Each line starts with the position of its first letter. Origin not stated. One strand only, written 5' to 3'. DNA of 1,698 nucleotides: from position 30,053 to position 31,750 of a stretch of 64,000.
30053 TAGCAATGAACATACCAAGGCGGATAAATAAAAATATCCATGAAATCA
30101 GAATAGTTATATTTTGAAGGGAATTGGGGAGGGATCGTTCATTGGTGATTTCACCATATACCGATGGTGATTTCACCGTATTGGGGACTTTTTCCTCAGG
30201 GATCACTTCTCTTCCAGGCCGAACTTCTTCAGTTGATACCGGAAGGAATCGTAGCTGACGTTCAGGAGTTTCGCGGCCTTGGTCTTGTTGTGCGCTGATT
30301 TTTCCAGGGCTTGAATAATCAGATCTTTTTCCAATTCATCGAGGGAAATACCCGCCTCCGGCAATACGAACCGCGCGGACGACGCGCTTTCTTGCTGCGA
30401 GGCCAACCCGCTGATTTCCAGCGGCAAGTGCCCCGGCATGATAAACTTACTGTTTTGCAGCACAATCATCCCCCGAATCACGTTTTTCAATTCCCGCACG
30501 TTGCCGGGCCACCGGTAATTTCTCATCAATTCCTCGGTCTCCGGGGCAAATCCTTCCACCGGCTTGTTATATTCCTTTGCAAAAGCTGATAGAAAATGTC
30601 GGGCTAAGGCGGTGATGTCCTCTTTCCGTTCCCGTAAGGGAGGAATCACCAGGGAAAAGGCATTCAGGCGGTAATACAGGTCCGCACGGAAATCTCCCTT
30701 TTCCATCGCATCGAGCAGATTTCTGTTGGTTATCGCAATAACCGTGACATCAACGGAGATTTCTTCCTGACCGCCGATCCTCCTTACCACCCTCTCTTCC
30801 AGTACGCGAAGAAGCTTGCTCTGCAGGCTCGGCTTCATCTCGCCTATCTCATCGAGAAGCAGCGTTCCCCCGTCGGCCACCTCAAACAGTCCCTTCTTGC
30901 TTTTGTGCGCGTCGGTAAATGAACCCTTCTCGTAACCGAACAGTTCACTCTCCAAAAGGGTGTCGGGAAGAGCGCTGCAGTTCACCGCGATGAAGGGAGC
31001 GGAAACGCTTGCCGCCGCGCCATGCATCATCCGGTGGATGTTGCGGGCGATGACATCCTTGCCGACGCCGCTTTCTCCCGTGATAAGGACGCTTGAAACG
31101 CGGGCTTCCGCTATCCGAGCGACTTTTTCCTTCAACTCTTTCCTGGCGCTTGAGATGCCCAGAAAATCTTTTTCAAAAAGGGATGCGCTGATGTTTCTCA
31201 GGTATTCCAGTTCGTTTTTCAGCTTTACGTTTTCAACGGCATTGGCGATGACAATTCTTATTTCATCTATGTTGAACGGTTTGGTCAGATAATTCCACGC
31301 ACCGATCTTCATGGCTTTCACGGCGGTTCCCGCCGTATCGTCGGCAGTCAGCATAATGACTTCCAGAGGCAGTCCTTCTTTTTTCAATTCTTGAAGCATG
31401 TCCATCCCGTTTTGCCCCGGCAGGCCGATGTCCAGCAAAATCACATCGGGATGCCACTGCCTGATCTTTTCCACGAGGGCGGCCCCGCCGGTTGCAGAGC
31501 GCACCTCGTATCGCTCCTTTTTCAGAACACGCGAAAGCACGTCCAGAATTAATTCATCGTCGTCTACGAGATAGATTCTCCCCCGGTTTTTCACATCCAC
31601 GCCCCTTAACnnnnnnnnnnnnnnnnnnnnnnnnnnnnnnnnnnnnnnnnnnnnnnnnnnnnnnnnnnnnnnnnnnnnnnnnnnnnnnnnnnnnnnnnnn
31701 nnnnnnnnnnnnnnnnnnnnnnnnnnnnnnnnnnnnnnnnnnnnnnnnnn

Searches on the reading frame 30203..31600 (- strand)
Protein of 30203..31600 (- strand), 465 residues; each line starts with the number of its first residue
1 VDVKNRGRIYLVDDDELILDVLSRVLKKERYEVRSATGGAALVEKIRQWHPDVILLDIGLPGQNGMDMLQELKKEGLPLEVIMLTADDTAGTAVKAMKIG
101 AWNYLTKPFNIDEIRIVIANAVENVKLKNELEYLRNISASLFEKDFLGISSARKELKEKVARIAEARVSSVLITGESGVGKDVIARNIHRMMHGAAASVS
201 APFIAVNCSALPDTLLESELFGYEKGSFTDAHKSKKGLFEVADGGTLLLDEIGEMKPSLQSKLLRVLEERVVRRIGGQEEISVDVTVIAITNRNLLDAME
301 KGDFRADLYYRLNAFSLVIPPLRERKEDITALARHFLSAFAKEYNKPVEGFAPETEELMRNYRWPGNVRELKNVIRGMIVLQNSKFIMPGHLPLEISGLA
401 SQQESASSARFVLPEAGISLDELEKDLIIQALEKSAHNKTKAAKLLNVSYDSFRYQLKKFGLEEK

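Call 6: search_protein_families(library=pfam, proteins=[window:30203-31600:-])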
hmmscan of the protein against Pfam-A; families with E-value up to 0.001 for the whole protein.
window:30203-31600:- (465 aa): 11 families
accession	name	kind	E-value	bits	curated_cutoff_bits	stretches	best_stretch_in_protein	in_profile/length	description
PF00158.32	Sigma54_activat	-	1.4e-62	210.8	20.2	1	148-317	3-167/168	Sigma-54 interaction domain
PF00072.30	Response_reg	-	4e-29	101.4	30.2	1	9-117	1-109/111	Response regulator receiver domain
PF25601.1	AAA_lid_14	-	2.6e-27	94.9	27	1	323-406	1-84/87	AAA+ ATPase lid domain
PF14532.12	Sigma54_activ_2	-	3.3e-18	66.7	25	1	147-322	1-138/138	Sigma-54 interaction domain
PF02954.25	HTH_8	-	2.2e-12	46.9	22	1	420-460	2-42/42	Bacterial regulatory protein, Fis family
PF07728.20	AAA_5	-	6.9e-09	36.3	22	1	171-294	2-124/139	AAA domain (dynein-related subfamily)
PF07724.20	AAA_2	-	6.5e-08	33.2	27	1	168-291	3-122/166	AAA domain (Cdc48 subfamily)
PF00004.35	AAA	-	1e-05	26.4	21.2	1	171-296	1-111/131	ATPase family associated with various cellular activities (AAA)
PF01078.27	Mg_chelatase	-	4.6e-05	23.3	20.3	1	157-292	11-157/207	Magnesium chelatase, subunit ChlI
PF13191.12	AAA_16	-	6.5e-05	23.9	32.6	1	153-271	9-124/167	AAA ATPase domain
PF07726.17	AAA_3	-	0.00033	21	27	1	171-292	2-111/131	ATPase family associated with various cellular activities (AAA)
